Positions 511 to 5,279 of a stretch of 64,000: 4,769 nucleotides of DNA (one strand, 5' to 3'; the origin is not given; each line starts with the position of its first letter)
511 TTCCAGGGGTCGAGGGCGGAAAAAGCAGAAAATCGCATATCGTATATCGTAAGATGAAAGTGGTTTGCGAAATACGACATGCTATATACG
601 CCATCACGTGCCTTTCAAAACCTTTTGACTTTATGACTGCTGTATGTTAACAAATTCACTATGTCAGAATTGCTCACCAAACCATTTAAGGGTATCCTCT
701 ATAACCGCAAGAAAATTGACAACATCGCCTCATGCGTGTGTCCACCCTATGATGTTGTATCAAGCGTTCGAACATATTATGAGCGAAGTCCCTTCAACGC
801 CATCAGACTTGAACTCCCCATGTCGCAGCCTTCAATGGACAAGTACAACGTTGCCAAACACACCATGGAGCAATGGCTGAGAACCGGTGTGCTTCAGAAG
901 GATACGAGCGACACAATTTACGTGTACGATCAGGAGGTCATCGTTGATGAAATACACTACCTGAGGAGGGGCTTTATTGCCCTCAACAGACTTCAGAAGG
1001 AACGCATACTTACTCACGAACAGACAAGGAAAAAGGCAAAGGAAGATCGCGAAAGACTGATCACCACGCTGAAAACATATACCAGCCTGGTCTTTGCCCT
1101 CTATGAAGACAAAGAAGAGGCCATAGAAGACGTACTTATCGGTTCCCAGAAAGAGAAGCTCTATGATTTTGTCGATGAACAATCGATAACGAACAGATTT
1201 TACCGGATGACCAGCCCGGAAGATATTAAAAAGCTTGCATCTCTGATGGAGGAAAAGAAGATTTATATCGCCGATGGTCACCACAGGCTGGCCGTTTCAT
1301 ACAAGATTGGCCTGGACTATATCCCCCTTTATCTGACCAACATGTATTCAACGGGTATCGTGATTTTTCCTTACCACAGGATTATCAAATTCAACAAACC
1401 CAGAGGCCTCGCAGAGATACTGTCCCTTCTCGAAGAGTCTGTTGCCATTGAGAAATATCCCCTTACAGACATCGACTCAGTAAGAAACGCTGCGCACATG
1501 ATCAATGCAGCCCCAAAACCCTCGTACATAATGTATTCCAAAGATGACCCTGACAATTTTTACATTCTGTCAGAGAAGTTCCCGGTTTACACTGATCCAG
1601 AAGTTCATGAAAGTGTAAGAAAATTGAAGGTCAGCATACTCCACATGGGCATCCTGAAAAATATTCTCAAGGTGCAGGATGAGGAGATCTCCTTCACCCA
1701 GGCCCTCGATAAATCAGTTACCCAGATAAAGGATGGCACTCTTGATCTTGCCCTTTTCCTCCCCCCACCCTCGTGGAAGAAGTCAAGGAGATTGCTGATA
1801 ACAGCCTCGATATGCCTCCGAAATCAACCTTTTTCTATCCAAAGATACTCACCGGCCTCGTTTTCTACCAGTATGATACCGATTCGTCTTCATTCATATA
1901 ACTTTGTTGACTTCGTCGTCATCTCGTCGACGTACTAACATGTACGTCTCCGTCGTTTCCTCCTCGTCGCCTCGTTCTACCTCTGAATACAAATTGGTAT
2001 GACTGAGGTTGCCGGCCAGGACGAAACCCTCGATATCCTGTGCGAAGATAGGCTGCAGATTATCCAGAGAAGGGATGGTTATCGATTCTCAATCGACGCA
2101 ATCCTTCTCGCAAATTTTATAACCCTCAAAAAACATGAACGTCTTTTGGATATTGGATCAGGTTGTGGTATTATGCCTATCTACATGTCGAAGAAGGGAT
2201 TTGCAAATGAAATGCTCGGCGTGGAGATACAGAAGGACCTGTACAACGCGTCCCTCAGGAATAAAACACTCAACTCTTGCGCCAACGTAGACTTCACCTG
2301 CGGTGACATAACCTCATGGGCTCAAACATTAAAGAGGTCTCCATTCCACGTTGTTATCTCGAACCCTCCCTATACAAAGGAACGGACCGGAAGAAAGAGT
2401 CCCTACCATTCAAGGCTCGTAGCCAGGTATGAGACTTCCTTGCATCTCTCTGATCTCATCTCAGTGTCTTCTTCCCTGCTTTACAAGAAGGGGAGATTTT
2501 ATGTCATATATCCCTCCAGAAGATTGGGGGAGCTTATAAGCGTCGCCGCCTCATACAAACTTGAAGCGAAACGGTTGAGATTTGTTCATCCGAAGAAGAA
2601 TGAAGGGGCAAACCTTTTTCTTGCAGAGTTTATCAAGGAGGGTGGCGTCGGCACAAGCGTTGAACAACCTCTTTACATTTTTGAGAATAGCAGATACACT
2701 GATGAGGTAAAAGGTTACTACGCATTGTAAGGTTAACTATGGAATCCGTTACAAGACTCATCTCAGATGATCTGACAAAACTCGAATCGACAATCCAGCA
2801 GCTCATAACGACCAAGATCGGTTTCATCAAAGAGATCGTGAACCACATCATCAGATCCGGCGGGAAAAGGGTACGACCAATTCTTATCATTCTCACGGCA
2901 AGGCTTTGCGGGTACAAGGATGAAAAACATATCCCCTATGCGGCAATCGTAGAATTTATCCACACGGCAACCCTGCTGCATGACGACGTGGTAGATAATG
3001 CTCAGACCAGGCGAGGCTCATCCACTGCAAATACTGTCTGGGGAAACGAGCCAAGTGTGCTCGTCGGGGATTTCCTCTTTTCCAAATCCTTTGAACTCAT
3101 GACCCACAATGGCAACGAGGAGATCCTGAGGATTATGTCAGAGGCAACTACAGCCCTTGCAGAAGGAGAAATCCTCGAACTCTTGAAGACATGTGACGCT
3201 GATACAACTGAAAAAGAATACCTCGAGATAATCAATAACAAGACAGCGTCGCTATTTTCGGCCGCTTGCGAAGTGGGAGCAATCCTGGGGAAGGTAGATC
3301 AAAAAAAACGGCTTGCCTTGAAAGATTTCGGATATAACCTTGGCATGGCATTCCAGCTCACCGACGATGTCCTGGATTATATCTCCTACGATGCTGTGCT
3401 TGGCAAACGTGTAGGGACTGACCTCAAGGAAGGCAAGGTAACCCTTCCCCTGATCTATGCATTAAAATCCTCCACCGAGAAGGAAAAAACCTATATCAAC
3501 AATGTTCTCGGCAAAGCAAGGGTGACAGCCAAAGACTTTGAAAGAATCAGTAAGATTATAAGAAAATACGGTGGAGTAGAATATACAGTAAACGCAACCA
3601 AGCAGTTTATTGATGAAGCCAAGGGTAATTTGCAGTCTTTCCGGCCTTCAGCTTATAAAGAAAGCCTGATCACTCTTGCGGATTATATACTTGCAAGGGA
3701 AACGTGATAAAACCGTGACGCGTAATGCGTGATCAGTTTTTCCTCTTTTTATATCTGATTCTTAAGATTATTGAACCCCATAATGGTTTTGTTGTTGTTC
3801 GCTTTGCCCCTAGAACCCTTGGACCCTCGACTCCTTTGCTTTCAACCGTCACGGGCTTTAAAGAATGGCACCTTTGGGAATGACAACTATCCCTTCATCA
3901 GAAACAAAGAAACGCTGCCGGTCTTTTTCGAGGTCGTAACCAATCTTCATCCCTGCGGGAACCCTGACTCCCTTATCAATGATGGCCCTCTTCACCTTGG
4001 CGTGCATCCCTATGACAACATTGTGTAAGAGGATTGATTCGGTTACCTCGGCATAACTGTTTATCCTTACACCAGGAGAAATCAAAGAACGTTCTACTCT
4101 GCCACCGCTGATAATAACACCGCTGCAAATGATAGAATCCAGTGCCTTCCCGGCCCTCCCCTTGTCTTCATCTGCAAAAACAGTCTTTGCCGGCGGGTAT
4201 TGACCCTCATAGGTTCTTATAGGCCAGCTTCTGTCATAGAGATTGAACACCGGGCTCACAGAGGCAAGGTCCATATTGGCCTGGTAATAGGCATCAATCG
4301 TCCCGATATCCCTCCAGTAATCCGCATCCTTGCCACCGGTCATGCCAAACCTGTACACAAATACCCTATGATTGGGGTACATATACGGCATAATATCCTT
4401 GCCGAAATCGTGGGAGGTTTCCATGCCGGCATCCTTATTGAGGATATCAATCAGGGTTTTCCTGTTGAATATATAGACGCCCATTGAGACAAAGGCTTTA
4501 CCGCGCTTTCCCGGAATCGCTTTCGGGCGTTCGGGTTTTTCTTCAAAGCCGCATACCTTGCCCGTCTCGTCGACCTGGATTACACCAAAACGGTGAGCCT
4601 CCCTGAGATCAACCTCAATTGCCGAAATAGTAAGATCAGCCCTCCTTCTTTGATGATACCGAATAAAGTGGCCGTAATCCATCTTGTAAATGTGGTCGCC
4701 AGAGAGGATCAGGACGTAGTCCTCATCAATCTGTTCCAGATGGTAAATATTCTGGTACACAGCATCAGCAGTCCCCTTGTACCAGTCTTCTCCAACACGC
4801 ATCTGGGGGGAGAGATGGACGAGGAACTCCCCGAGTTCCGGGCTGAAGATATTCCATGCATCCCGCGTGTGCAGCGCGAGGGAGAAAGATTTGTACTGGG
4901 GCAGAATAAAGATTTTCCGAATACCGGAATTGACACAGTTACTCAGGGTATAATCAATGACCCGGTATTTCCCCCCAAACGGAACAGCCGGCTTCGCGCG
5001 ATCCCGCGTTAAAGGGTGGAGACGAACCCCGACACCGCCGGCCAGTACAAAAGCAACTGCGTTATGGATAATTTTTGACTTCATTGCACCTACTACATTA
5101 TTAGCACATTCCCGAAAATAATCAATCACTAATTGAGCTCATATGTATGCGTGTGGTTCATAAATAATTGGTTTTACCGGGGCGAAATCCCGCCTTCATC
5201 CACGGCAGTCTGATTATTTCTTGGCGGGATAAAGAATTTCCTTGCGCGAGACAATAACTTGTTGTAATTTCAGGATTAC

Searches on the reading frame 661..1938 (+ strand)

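Call 55: search_protein_families(library=pfam, proteins=[window:661-1938:+], max_evalue=1e-8)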
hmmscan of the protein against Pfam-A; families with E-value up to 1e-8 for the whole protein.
window:661-1938:+ (425 aa): 1 family
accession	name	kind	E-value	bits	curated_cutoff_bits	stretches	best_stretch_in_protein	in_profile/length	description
PF06245.16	DUF1015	-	6.9e-59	199.8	25.8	1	7-297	2-301/325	Protein of unknown function (DUF1015)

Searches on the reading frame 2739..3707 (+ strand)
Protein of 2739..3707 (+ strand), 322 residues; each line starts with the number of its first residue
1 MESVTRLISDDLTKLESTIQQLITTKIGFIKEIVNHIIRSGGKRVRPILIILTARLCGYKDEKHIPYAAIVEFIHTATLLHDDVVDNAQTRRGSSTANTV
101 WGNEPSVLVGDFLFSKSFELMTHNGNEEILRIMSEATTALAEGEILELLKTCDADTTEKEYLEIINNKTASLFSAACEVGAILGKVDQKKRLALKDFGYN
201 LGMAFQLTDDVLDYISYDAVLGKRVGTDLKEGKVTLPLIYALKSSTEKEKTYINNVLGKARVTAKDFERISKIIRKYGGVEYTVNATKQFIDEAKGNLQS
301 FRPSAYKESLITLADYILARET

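Call 55: search_protein_families(library=pfam, proteins=[window:2739-3707:+], max_evalue=1e-8)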
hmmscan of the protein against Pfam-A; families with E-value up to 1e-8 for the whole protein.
window:2739-3707:+ (322 aa): 1 family
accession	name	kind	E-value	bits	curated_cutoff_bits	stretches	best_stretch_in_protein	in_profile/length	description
PF00348.22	polyprenyl_synt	-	1.6e-79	267.1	27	1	30-272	4-249/251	Polyprenyl synthetase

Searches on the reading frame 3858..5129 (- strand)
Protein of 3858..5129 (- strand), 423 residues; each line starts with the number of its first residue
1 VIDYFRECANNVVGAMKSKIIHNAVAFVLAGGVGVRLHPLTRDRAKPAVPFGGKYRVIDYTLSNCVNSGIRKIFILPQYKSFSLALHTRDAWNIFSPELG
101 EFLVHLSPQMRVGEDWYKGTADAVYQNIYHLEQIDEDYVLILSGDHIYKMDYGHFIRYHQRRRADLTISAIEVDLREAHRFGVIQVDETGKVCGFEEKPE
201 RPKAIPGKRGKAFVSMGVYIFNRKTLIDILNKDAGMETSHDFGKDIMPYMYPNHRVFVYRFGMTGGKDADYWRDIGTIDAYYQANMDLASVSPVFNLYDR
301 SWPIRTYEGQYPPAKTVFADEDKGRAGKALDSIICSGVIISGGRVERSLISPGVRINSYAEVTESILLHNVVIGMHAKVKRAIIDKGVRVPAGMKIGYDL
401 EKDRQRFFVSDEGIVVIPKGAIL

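Call 55: search_protein_families(library=pfam, proteins=[window:3858-5129:-], max_evalue=1e-8)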
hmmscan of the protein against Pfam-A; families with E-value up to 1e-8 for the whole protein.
window:3858-5129:- (423 aa): 2 families
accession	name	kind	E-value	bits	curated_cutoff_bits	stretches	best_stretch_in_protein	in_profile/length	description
PF00483.29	NTP_transferase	-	1.1e-62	212.2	21.2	1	26-289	2-243/245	Nucleotidyl transferase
PF24894.1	Hexapep_GlmU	-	8.6e-39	132.3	23.3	1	312-417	1-104/104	GlmU-like, C-terminal hexapeptide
